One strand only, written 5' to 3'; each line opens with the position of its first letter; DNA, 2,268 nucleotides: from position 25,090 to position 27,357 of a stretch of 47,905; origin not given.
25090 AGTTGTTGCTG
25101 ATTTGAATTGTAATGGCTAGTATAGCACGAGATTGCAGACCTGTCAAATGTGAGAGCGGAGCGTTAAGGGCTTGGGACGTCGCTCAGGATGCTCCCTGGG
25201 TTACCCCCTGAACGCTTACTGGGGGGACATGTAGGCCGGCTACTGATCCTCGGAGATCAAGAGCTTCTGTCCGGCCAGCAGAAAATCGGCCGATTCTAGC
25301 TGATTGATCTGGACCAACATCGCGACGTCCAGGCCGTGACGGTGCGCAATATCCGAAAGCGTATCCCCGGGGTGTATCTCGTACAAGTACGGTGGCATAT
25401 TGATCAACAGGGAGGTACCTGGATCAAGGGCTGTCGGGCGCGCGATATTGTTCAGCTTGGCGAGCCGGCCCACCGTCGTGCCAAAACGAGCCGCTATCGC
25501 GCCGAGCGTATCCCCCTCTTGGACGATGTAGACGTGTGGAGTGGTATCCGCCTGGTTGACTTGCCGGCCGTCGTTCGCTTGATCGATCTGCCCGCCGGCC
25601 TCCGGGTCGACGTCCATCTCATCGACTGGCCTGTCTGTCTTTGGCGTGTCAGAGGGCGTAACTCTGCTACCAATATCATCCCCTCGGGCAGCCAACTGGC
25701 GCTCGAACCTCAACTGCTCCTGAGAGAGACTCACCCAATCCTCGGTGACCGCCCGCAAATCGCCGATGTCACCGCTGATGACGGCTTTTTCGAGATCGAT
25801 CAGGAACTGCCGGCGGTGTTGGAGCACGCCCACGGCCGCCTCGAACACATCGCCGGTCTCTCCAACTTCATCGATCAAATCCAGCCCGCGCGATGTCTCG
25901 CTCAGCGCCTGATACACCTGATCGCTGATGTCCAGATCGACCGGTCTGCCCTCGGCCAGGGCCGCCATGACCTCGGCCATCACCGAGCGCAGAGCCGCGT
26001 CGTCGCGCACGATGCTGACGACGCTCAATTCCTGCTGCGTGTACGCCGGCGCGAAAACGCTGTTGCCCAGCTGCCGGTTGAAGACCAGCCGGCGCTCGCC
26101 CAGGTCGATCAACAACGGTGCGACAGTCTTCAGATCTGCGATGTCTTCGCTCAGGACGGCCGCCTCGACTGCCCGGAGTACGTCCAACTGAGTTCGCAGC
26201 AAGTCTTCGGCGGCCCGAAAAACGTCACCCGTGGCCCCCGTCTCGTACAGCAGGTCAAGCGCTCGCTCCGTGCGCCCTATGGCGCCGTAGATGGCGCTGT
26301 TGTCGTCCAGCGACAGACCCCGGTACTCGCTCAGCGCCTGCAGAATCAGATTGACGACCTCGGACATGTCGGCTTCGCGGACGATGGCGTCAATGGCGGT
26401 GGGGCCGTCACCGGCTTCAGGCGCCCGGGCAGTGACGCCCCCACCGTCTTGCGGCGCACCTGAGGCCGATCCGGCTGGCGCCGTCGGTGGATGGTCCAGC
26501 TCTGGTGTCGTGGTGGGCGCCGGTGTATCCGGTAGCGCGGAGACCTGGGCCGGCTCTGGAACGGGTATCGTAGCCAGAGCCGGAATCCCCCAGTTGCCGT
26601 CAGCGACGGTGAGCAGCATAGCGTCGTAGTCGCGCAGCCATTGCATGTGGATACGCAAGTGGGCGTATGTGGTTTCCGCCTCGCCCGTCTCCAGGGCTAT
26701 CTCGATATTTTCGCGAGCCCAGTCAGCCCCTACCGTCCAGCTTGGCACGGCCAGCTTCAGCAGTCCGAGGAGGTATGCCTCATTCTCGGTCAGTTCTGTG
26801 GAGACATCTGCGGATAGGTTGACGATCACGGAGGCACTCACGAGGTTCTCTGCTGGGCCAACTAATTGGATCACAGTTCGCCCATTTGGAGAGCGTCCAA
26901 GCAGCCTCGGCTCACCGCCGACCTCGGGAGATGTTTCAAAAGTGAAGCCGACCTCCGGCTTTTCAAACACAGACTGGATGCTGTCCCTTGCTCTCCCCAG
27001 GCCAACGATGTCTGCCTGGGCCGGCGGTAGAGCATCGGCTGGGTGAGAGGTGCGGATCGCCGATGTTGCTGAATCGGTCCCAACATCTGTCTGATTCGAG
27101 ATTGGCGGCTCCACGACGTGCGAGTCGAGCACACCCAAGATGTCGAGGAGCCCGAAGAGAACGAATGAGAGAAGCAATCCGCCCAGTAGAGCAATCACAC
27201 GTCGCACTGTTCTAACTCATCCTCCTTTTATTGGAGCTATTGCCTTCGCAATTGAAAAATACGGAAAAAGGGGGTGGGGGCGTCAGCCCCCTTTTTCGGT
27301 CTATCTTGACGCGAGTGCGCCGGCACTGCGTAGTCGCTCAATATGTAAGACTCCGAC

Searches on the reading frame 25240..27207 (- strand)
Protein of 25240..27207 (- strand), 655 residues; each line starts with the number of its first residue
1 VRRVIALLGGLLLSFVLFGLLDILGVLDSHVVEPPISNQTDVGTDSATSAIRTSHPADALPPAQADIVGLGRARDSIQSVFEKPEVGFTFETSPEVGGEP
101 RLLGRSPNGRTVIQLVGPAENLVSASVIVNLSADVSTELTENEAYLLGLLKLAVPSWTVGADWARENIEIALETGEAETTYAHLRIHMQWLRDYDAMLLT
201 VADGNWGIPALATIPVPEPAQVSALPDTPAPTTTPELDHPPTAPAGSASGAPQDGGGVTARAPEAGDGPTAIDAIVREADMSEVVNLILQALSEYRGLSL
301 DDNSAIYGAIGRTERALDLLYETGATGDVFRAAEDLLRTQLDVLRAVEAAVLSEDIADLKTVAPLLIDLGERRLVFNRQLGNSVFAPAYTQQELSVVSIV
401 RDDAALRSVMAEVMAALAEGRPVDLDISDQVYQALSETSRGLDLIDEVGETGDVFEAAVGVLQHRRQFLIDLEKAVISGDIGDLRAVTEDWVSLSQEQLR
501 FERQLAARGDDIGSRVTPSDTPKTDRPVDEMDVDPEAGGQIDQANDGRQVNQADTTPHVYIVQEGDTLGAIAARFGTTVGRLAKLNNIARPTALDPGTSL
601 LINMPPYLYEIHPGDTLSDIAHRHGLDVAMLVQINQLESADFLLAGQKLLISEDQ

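Call 11: search_protein_families(library=pfam, proteins=[window:25240-27207:-])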
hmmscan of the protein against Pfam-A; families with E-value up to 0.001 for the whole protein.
window:25240-27207:- (655 aa): 3 families
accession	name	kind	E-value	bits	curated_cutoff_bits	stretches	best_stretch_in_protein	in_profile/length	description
PF01476.26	LysM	-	1.9e-25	88.9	20.9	2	560-602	1-42/43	LysM domain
PF23473.1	LysM3_LYK4_5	-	8.9e-08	32.5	29.3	0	560-602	5-46/48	LYK4/5 LysM3 domain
PF23446.1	LysM1_NFP_LYK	-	5.8e-05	24.3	36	0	566-602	16-53/60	NFP/LYK LysM1 domain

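Call 53: find_encoding_contigs(protein=window:25243-27207:-, flank=1500, max_places=6)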
Protein seq(655 aa) (655 aa): 2 contigs read that carry it; 2 places shown.
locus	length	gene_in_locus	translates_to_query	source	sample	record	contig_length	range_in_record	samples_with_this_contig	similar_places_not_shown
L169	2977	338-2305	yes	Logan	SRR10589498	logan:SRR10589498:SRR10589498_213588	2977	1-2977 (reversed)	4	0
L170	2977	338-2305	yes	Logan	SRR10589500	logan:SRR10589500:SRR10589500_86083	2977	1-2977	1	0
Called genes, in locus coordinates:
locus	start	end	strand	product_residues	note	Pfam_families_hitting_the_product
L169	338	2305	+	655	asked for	PF01476:LysM, PF23473:LysM3_LYK4_5 (faint), PF01476:LysM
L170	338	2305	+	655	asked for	PF01476:LysM, PF23473:LysM3_LYK4_5 (faint), PF01476:LysM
